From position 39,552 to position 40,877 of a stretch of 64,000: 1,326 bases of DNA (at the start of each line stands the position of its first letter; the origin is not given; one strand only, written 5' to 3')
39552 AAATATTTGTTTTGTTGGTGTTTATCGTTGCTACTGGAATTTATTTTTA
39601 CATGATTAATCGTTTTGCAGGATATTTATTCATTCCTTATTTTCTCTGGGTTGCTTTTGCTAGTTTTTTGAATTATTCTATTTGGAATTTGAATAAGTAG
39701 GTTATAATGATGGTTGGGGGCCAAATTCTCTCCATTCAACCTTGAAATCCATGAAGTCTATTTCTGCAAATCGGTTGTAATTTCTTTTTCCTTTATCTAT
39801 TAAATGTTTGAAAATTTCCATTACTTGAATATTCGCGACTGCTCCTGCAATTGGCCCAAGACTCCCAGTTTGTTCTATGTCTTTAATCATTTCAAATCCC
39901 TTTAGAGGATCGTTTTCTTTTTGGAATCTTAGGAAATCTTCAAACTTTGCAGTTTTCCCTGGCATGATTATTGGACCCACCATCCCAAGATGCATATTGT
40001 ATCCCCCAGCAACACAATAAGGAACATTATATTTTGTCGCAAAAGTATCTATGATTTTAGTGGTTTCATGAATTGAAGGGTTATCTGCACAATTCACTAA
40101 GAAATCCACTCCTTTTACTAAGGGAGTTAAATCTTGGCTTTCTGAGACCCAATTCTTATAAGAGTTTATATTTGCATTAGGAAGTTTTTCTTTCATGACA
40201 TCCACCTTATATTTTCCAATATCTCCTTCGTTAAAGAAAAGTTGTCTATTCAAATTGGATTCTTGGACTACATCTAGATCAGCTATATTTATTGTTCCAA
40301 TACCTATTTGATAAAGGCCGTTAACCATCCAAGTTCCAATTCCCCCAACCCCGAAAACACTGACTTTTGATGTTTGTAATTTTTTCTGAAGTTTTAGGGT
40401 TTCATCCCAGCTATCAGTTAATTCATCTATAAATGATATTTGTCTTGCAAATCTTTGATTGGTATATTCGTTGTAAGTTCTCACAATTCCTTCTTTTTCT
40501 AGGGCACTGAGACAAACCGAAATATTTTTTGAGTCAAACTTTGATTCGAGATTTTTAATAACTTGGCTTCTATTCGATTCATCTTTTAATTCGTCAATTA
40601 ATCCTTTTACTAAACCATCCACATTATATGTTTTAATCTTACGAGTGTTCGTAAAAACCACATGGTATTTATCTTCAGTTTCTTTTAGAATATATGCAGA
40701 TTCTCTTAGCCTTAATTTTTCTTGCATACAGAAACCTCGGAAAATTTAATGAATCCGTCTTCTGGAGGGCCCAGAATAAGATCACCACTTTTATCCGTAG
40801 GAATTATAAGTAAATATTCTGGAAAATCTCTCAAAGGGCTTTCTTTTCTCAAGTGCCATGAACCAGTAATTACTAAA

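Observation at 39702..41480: Leaderless three-gene operon: unannotated 44-aa Gly-Gly peptide, Tiki/TraB/ChaN-like putative protease and N-terminally extended ThiF/E1-like adenylyltransferase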

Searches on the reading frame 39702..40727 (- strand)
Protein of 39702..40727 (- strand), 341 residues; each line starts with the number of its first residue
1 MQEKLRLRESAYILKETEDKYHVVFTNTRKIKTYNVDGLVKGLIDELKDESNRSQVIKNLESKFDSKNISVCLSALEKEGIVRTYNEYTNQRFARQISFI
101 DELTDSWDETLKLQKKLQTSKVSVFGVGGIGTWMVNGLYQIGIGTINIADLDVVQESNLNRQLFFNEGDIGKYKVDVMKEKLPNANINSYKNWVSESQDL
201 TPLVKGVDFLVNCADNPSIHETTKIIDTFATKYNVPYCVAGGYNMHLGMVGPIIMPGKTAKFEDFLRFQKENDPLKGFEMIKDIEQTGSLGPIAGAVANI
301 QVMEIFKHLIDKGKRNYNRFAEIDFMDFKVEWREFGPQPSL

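Call 3: search_protein_families(library=pfam, proteins=[window:39702-40727:-], max_evalue=1)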
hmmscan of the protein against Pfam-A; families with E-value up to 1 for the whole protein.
window:39702-40727:- (341 aa): 5 families
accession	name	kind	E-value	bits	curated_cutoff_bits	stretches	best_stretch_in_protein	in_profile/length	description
PF00899.27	ThiF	-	1.8e-41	142.3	28.1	1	112-335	13-227/238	ThiF family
PF02826.25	2-Hacid_dh_C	-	0.038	13.8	25.1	0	105-138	21-55/178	D-isomer specific 2-hydroxyacid dehydrogenase, NAD binding domain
PF08234.17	Spindle_Spc25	-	0.09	13.5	22.3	1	172-207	33-68/73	Chromosome segregation protein Spc25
PF07000.17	DUF1308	-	0.1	13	26.9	1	52-128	37-119/163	Protein of unknown function (DUF1308)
PF03435.24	Sacchrp_dh_NADP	-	0.27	12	25.1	1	175-217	36-79/129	Saccharopine dehydrogenase NADP binding domain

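Call 4: search_protein_families(library=ncbifam, proteins=[window:39702-40727:-], max_evalue=1)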
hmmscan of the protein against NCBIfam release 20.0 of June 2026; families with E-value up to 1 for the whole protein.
window:39702-40727:- (341 aa): 27 families (the best 25 are shown)
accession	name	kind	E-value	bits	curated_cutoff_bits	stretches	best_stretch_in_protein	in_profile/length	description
TIGR02356.1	adenyl_thiF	equivalog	3.3e-29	101.7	275.25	1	110-308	12-202/203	thiazole biosynthesis adenylyltransferase ThiF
NF004281.0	PRK05690.1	subfamily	2.8e-24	85.7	266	1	91-330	11-234/250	molybdopterin-synthase adenylyltransferase MoeB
NF006204.0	PRK08328.1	equivalog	1.9e-23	83.3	339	1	113-327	21-223/231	hypothetical protein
NF047750.1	SAMPActivE1UbaA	equivalog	6.4e-23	81.4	450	1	113-332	26-236/270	SAMP-activating enzyme E1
TIGR02355.1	moeB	equivalog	2.1e-22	79.7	376.55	1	111-334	16-228/240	molybdopterin-synthase adenylyltransferase MoeB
NF006444.0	PRK08762.1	equivalog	3.9e-21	75.1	449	1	111-328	139-351/387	molybdopterin-synthase adenylyltransferase MoeB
NF006395.0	PRK08644.1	equivalog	9e-21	74.5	159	1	110-234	21-145/215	sulfur carrier protein ThiS adenylyltransferase ThiF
NF009123.0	PRK12475.1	subfamily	8.6e-20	71.3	510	1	91-318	3-215/338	MoeB/ThiF family adenylyltransferase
NF006077.0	PRK08223.1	equivalog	1.3e-17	63.7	266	1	111-272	20-180/296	hypothetical protein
TIGR02354.1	thiF_fam2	equivalog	7.3e-17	61.9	152.2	1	109-239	11-141/200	thiamine biosynthesis protein ThiF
NF005902.0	PRK07878.1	equivalog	1.3e-16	60.6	647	1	110-325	33-244/392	adenylyltransferase/sulfurtransferase MoeZ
NF004111.0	PRK05600.1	equivalog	2e-16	60.1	437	1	111-217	33-142/371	ThiF family adenylyltransferase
NF005646.0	PRK07411.1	equivalog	5.9e-16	58.6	633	1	110-322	29-233/390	molybdopterin-synthase adenylyltransferase MoeB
NF011425.0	PRK14852.1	equivalog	3.5e-14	51.7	1337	1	84-278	306-490/989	hypothetical protein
NF011424.0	PRK14851.1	subfamily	1.3e-13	49.8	1170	1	73-216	7-143/679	hypothetical protein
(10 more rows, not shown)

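Call 6: search_solved_structures(query=window:39702-40727:-, max_evalue=0.001, show_alignments=2)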
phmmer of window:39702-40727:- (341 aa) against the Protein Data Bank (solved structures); distinct sequences matched with E-value up to 0.001: 62 (the best 60 are shown).
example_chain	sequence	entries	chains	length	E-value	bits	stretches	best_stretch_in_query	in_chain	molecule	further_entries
6om4_A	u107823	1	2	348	2.1e-19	73.2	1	65-263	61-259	MccB protein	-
3h5n_A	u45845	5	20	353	2.9e-19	72.7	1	65-263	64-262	MccB protein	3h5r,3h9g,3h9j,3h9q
3h5a_A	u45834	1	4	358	3e-19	72.7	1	65-263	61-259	MccB protein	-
5tr4_A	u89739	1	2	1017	4e-18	69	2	111-185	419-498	Ubiquitin-activating enzyme E1 1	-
5l6h_A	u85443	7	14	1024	1.9e-17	66.7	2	111-186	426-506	Ubiquitin-activating enzyme E1 1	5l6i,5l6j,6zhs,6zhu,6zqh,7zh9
4nnj_A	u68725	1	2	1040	2e-17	66.7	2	114-225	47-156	Ubiquitin-activating enzyme E1 1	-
6nya_A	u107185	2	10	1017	2.1e-17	66.6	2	111-186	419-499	Ubiquitin-activating enzyme E1 1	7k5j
3cmm_A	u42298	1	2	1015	2.1e-17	66.6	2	111-186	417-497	Ubiquitin-activating enzyme E1 1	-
6zht_C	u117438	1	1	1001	1e-16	64.3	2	115-225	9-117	Ubiquitin-activating enzyme E1 1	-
5ff5_A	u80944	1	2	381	2.8e-16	62.9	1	91-256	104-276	PaaA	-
6dc6_A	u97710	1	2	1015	8.9e-15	58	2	113-216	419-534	Ubiquitin-like modifier-activating enzyme 1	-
9mc4_A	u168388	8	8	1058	1e-14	57.8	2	113-216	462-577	Ubiquitin-like modifier-activating enzyme 1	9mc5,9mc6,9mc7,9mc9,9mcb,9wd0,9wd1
9qgg_B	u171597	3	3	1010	4.3e-13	52.5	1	112-195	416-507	E1 ubiquitin-activating enzyme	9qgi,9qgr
1jw9_B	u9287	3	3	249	1.9e-12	50.3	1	114-327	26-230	MOLYBDOPTERIN BIOSYNTHESIS MOEB PROTEIN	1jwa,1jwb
1zfn_A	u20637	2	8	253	2.9e-12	49.7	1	92-309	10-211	Adenylyltransferase thiF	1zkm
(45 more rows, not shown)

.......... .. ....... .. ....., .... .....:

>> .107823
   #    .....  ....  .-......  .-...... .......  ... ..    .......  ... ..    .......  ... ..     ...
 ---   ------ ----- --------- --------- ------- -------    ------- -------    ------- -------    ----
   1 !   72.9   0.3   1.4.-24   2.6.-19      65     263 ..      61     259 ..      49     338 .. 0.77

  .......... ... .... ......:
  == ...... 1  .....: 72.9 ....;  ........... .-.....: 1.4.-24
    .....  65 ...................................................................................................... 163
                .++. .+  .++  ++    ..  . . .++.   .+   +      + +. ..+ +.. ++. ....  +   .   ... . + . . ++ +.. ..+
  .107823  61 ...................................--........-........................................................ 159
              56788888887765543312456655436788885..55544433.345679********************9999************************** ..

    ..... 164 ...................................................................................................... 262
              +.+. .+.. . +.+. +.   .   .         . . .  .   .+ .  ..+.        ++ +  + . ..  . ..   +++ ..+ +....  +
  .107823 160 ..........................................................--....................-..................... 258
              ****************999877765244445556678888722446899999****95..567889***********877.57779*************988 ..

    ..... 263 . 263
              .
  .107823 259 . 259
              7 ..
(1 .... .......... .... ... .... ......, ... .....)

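Call 16: find_homologous_proteins(query=window:39702-40727:-, max_evalue=1e-10)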
Query window:39702-40727:- (341 aa): 310 proteins with E <= 1e-10 among 1605 candidates; the best 120 are listed.
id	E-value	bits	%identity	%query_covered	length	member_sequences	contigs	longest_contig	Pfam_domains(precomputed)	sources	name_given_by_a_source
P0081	4.8e-227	771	100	100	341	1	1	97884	PF00899.28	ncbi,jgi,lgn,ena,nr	ncbi:MAG: ThiF family adenylyltransferase [Nanoarchaeota archaeon]|nr:ThiF family adenylyltransferas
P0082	2.1e-200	683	89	99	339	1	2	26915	PF00899.28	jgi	-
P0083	4.7e-197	672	89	98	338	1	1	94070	PF00899.28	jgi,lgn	jgi:molybdopterin/thiamine biosynthesis adenylyltransferase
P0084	5.1e-145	501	65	98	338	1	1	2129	PF00899.28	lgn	-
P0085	1.9e-142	492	64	99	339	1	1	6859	PF00899.28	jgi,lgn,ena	-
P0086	1.0e-141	490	65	99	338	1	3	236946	PF00899.28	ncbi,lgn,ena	ncbi:MAG: ThiF family adenylyltransferase [Candidatus Nanoarchaeia archaeon]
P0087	4.1e-141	488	62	98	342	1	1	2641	PF00899.28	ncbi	-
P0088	4.7e-141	488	62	98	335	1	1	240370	PF00899.28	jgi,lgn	jgi:molybdopterin/thiamine biosynthesis adenylyltransferase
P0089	9.6e-141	487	66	98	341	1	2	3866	PF00899.28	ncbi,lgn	-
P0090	7.2e-140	484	63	99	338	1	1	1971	PF00899.28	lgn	-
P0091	4.7e-139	481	65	98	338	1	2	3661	PF00899.28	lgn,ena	-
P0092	5.1e-139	481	61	99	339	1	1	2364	PF00899.28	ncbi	-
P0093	6.7e-139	481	63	96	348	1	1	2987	PF00899.28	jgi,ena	-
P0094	1.3e-138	480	61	98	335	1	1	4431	PF00899.28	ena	-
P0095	2.0e-138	479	62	99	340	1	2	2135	PF00899.28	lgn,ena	-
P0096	3.2e-138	479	64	97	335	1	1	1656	PF00899.28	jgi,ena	-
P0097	3.5e-138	478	63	100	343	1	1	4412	PF00899.28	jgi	-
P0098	1.0e-137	477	64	99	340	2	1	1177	PF00899.28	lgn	-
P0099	6.1e-137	474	63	98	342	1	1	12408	PF00899.28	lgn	-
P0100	1.4e-136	473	63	98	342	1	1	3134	PF00899.28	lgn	-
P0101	4.1e-136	472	62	99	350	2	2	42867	PF00899.28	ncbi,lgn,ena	ncbi:MAG: ThiF family adenylyltransferase [Nanoarchaeota archaeon]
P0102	7.0e-136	471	62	98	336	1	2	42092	PF00899.28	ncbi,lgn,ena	-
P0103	8.0e-136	471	62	98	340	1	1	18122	PF00899.28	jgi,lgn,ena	-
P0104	9.5e-136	470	62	98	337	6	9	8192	PF00899.28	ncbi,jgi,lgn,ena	-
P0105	1.1e-135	470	61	100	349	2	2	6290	PF00899.28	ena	-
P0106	1.2e-135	470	61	98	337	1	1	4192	PF00899.28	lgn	-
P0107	1.4e-135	470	63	97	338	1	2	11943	PF00899.28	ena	-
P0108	1.4e-135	470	60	99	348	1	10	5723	PF00899.28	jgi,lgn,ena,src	-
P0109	2.6e-135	469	62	98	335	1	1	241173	PF00899.28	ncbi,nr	ncbi:SAMP-activating enzyme E1 [uncultured archaeon]|nr:SAMP-activating enzyme E1 [uncultured archae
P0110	4.2e-135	468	60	98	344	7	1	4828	PF00899.28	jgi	-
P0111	6.4e-135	468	63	97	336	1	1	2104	PF00899.28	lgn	-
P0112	7.6e-135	468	61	98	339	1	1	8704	PF00899.28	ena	-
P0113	8.9e-135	467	62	99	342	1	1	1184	PF00899.28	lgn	-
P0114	9.3e-135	467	61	99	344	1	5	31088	PF00899.28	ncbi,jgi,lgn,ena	-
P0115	1.0e-134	467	60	97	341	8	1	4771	PF00899.28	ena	-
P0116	1.1e-134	467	63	97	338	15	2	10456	PF00899.28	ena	-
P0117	3.5e-134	465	59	98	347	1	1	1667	PF00899.28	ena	-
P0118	3.5e-134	465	60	100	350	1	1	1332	PF00899.28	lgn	-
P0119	3.7e-134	465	60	98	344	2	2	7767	PF00899.28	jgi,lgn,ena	-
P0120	4.3e-134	465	62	97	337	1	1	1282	PF00899.28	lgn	-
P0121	4.7e-134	465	60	99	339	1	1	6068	PF00899.28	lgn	-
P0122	2.9e-133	462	61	98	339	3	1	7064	PF00899.28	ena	-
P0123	3.6e-133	462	60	97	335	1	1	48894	PF00899.28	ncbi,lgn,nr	ncbi:MAG: ThiF family adenylyltransferase [Nanoarchaeota archaeon]|nr:ThiF family adenylyltransferas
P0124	1.3e-132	460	60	97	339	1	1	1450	PF00899.28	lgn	-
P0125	1.5e-132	460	61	98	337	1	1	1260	PF00899.28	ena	-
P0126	1.9e-132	460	60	99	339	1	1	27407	PF00899.28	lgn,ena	-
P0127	1.9e-132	460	59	97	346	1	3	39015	PF00899.28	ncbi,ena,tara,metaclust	tara:strand:- start:1209 stop:2249 length:1041 start_codon:yes stop_codon:yes gene_type:complete|met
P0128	3.0e-132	459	60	98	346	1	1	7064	PF00899.28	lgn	-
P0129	4.3e-132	458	58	98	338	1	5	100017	PF00899.28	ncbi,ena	-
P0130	6.8e-132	458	61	98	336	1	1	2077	PF00899.28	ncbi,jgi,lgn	jgi:molybdopterin/thiamine biosynthesis adenylyltransferase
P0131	8.8e-132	457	62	97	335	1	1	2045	PF00899.28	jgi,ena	-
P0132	1.0e-131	457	61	97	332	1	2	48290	PF00899.28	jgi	jgi:molybdopterin-synthase adenylyltransferase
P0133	1.3e-131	457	61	100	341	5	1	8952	PF00899.28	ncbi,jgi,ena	-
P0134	1.9e-131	456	60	98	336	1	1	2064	PF00899.28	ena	-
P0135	2.0e-131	456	59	98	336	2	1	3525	PF00899.28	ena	-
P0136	5.0e-131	455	57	97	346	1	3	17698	PF00899.28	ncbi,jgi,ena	-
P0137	9.9e-131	454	60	99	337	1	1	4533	PF00899.28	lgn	-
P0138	1.7e-130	453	60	99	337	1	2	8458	PF00899.28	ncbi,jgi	-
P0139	3.2e-130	452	60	97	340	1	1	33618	PF00899.28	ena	-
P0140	3.6e-130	452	60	98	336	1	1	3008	PF00899.28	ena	-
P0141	4.9e-130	452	59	98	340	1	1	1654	PF00899.28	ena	-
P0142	5.6e-130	452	60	98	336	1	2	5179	PF00899.28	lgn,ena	-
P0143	5.6e-130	451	58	98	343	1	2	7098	PF00899.28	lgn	-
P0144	5.9e-130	451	60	98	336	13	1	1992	PF00899.28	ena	-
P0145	6.5e-130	451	58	99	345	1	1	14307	PF00899.28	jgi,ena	jgi:molybdopterin/thiamine biosynthesis adenylyltransferase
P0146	7.9e-130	451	60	98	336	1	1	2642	PF00899.28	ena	-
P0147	9.2e-130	451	57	99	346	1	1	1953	PF00899.28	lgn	-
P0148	9.5e-130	451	60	98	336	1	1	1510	PF00899.28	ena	-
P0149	1.2e-129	450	60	98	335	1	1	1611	PF00899.28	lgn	-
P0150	1.2e-129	450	60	98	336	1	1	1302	PF00899.28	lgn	-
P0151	2.4e-129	449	59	97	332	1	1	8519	PF00899.28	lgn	-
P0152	2.5e-129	449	60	98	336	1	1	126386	PF00899.28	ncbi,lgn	ncbi:MAG: ThiF family adenylyltransferase [Candidatus Pacearchaeota archaeon]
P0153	2.6e-129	449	60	98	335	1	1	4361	PF00899.28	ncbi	-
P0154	3.1e-129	449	58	98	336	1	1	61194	PF00899.28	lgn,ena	-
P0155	3.6e-129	449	60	98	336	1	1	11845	PF00899.28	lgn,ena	-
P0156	4.0e-129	449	60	98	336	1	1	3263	PF00899.28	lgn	-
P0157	4.1e-129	449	59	98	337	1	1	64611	PF00899.28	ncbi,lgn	-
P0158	7.3e-129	448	60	98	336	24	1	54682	PF00899.28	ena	-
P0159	7.5e-129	448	59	98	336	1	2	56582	PF00899.28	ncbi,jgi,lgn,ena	-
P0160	9.9e-129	447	57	100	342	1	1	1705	PF00899.28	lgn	-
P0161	1.1e-128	447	60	98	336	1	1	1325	PF00899.28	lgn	-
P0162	1.2e-128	447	60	98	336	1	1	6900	PF00899.28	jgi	-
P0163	1.4e-128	447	58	98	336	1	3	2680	PF00899.28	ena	-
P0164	1.4e-128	447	59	98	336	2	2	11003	PF00899.28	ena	-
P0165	1.5e-128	447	58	99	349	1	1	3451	PF00899.28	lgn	-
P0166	1.7e-128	447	58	100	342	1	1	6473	PF00899.28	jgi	jgi:molybdopterin/thiamine biosynthesis adenylyltransferase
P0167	1.7e-128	447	61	98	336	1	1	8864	PF00899.28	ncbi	-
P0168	1.8e-128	447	58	99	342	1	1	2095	PF00899.28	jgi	jgi:molybdopterin/thiamine biosynthesis adenylyltransferase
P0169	2.0e-128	446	60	98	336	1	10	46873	PF00899.28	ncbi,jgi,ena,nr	ncbi:MAG: UBA/THIF-type NAD/FAD binding protein [archaeon GW2011_AR19]|nr:MAG: UBA/THIF-type NAD/FAD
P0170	2.2e-128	446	58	98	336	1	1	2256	PF00899.28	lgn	-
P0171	2.4e-128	446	60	98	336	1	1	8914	PF00899.28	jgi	-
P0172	2.6e-128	446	60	98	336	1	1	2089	PF00899.28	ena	-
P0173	3.1e-128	446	60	98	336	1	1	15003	PF00899.28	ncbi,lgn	-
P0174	3.2e-128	446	59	98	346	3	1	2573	PF00899.28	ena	-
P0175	3.4e-128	446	57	98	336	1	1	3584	PF00899.28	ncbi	-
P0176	4.1e-128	445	58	100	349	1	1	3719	PF00899.28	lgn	-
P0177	4.1e-128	445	60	98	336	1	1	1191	PF00899.28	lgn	-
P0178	4.3e-128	445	58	99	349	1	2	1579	PF00899.28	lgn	-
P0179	4.6e-128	445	59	98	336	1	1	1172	PF00899.28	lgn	-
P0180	4.8e-128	445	60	98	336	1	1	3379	PF00899.28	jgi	-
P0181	4.9e-128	445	59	97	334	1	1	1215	PF00899.28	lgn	-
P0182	5.0e-128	445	61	98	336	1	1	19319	PF00899.28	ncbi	-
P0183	5.4e-128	445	60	98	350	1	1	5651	PF00899.28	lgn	-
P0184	5.6e-128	445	59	96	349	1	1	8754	PF00899.28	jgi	-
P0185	6.0e-128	445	60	98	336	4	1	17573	PF00899.28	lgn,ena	-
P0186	7.8e-128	444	58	98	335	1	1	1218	PF00899.28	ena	-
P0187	1.2e-127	444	60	98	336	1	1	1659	PF00899.28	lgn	-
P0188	1.3e-127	444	59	99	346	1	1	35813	PF00899.28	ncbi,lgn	-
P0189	1.6e-127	443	57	98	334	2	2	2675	PF00899.28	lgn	-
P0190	2.1e-127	443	57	100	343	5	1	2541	PF00899.28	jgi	-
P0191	2.6e-127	443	59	97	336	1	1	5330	PF00899.28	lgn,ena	-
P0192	2.6e-127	443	57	98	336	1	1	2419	PF00899.28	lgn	-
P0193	3.2e-127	442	60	99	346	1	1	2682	PF00899.28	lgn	-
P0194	3.2e-127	442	59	98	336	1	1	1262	PF00899.28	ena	-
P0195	3.5e-127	442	59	97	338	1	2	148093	PF00899.28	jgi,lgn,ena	jgi:molybdopterin/thiamine biosynthesis adenylyltransferase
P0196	3.5e-127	442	59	98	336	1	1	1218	PF00899.28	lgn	-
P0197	4.0e-127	442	58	98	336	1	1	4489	PF00899.28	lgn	-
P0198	4.4e-127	442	59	98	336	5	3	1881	PF00899.28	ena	-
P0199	4.5e-127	442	57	99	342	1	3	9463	PF00899.28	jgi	-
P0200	5.2e-127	442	58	98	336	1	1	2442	PF00899.28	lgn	-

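Call 35: predict_structure(alignment_id=A2)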
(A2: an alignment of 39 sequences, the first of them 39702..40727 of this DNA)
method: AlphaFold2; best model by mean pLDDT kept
length: 341 residues; sequences in the alignment: 39
mean_pLDDT: 91.2   pTM: 0.88
mean pLDDT of the five models: 91.2, 91.0, 90.0, 88.2, 88.1
residues with pLDDT >= 90: 247; 70-90: 87; 50-70: 5; < 50: 2
segments of 3 or more residues with pLDDT < 50: none
pLDDT, mean of each block of 10 residues (from residue 1): 83 95 89 95 93 92 95 93 83 90 91 97 95 97 97 89 89 96 96 91 97 91 96 97 81 94 92 89 79 92 97 92 90 76 33
secondary structure, 60 per line:
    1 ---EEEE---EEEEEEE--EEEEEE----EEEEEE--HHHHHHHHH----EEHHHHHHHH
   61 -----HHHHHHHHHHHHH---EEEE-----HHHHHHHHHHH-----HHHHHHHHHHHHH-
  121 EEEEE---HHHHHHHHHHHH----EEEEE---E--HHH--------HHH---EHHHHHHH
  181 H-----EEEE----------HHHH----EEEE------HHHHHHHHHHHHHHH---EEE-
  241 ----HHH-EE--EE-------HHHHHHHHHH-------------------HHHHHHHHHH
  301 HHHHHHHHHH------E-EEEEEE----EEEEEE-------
elements in order: E4-7 E11-17 E20-25 E30-35 H38-46 H53-60 H66-78 E82-85 H91-101 H107-119 E121-125 H129-140 E145-149 H174-181 E187-190 H201-204 E209-212 H219-233 E237-239 H262-271 H291-310 E319-324 E329-334
